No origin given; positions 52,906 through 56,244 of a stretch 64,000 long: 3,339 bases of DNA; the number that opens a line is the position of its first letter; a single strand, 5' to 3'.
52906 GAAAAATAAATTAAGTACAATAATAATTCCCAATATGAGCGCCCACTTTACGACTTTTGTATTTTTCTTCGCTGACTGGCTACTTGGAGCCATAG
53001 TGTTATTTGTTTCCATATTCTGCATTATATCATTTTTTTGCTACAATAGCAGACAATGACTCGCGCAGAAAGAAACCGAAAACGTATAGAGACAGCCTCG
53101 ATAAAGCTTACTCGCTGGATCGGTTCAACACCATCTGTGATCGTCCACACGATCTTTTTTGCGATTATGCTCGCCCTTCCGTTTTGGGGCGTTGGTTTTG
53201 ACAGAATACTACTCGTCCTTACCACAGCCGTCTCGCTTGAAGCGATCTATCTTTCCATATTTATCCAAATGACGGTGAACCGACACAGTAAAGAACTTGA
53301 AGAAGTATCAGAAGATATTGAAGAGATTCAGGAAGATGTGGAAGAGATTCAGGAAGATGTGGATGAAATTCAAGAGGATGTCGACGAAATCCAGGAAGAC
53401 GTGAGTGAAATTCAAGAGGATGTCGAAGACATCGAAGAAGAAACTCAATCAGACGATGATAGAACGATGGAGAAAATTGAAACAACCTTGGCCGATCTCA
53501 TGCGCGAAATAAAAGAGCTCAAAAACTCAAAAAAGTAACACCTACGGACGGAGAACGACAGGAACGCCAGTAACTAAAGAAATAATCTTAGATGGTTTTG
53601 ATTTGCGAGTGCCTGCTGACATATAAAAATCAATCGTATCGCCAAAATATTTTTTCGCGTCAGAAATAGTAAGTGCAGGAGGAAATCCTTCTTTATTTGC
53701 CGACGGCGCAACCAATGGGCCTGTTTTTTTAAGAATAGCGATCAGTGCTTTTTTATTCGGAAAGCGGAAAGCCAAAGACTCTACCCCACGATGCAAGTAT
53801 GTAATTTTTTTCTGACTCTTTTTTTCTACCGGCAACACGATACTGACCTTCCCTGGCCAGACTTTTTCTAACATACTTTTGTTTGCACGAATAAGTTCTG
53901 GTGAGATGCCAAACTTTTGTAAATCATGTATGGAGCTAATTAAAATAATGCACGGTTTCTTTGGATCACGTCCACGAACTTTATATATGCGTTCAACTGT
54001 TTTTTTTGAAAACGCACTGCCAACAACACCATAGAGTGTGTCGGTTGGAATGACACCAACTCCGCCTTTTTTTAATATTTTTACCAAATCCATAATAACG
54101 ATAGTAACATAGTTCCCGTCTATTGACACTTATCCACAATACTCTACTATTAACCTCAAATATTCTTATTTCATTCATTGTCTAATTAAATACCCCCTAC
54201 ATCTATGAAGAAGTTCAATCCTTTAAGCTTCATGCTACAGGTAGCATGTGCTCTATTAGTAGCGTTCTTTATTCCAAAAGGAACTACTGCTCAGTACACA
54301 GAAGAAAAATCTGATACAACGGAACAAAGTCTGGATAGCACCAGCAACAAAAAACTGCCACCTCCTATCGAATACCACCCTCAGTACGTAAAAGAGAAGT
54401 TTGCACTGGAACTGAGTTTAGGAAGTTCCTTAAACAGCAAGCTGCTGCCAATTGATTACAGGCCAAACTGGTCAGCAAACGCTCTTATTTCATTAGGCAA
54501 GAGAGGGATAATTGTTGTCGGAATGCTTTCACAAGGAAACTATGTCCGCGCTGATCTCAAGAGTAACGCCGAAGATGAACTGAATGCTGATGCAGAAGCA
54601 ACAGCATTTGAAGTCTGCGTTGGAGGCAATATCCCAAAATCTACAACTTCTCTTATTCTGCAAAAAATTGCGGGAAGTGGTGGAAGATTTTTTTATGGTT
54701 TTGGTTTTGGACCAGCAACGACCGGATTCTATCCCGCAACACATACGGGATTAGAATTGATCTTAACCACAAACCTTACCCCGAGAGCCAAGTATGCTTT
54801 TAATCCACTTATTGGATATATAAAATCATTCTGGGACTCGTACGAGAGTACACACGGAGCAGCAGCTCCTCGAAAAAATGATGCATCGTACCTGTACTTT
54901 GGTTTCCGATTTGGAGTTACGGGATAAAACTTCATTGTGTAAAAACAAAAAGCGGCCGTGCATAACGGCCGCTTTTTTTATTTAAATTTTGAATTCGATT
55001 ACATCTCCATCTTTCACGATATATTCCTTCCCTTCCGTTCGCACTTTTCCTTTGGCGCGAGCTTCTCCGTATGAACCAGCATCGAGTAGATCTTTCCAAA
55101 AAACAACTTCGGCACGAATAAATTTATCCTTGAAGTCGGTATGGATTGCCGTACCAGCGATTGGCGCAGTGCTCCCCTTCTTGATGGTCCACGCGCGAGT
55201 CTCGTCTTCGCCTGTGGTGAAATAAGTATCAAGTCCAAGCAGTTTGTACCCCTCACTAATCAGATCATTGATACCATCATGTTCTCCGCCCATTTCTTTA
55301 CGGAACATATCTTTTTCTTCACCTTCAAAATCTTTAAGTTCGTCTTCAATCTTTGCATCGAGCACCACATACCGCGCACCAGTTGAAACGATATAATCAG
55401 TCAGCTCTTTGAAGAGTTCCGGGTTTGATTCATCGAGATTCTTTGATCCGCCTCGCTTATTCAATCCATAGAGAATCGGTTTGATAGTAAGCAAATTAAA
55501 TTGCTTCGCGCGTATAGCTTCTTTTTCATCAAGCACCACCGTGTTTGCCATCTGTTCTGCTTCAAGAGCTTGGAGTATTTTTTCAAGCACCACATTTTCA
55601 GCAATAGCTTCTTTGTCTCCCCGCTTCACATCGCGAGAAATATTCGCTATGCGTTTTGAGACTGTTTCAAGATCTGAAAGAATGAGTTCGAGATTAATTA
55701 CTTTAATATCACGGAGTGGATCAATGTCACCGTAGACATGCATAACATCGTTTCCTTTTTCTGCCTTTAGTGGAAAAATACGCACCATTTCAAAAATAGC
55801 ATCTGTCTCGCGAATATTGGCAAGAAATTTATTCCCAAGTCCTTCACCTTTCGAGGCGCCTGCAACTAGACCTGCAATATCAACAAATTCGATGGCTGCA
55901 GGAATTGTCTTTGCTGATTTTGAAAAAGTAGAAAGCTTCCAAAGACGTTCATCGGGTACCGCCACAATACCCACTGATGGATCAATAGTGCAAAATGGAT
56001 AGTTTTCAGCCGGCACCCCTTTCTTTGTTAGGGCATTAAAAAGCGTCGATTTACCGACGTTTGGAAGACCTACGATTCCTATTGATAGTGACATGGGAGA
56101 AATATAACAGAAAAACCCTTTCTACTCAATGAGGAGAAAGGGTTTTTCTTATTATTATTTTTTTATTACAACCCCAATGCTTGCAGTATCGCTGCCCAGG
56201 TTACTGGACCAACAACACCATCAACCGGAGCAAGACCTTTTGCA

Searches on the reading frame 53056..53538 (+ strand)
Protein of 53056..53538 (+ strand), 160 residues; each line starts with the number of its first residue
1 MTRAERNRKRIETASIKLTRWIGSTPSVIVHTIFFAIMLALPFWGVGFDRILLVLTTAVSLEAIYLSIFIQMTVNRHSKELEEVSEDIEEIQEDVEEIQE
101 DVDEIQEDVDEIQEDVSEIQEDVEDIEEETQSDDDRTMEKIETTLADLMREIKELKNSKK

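Call 67: search_protein_families(library=pfam, proteins=[window:53056-53538:+], max_evalue=0.001)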
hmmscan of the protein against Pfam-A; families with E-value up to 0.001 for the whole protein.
window:53056-53538:+ (160 aa): 14 families
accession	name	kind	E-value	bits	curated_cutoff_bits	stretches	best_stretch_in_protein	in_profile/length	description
PF06103.16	DUF948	-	1.1e-07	32.3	37.2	1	64-126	11-73/89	Bacterial protein of unknown function (DUF948)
PF06009.19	Laminin_II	-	2e-07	31.5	33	1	81-158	5-81/138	Laminin Domain II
PF06210.16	DUF1003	-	1.3e-06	29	27.4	1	23-119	2-99/103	Protein of unknown function (DUF1003)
PF04728.18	LPP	-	3.2e-06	27.8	29.1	1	95-130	2-37/53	Lipoprotein leucine-zipper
PF05055.17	DUF677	-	6.2e-06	25.8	29.1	1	53-157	211-316/336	Protein of unknown function (DUF677)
PF07889.17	DUF1664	-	4.1e-05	24.1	34.6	1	74-128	68-122/124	Protein of unknown function (DUF1664)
PF06419.17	COG6_N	-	4.4e-05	24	27.4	1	79-131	33-85/114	Conserved oligomeric complex COG6, N-terminal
PF09762.14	CCDC93_CC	-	9.5e-05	22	30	1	71-159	128-217/429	CCDC93 coiled-coil domain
PF16740.10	SKA2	-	0.00013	22.1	30.1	0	90-158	28-92/110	Spindle and kinetochore-associated protein 2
PF10498.14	IFT57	-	0.00017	21.1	40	1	70-155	266-349/360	Intra-flagellar transport protein 57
PF25762.1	HAUS1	-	0.00026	21.3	40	1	72-157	107-191/236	HAUS augmin-like complex subunit 1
PF23067.1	MG280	-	0.00057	19.9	27.4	1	74-143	67-133/259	Uncharacterised protein MG280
PF04108.17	ATG17_like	-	0.00079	19.4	43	0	81-155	118-181/355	Autophagy protein ATG17-like domain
PF13339.11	AATF-Che1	-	0.00083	20.4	24.7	0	77-157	37-121/137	Apoptosis antagonizing transcription factor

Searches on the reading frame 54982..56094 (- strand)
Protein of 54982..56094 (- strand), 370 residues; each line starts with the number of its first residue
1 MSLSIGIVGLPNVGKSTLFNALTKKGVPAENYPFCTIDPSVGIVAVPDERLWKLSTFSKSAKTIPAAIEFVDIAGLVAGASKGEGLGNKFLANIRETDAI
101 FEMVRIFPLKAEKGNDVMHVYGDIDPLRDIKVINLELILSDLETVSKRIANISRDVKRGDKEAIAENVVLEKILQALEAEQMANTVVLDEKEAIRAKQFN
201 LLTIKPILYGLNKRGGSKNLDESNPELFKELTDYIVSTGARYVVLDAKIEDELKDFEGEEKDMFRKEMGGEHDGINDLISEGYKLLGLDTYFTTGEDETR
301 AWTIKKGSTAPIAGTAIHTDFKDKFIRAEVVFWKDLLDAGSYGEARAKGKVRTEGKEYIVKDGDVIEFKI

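Call 12: find_encoding_contigs(protein=window:54982-56094:-, flank=10000, max_places=4)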
Protein window:54982-56094:- (370 aa): 2 contigs read that carry it; 1 place shown.
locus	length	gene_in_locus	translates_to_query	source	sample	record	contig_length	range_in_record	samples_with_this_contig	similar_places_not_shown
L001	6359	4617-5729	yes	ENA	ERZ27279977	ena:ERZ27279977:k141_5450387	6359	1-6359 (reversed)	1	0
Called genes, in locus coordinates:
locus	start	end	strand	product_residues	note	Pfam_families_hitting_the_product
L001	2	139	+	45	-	?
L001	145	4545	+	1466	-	PF05342:Peptidase_M26_N (weak), PF07581:Glug (faint), PF18998:Flg_new_2, PF01471:PG_binding_1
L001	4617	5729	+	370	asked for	PF01926:MMR_HSR1, PF02421:FeoB_N (weak), PF06071:YchF-GTPase_C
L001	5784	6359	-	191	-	?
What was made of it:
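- Tried and rejected: The ychF neighbour located an identical contig instead (call 12).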
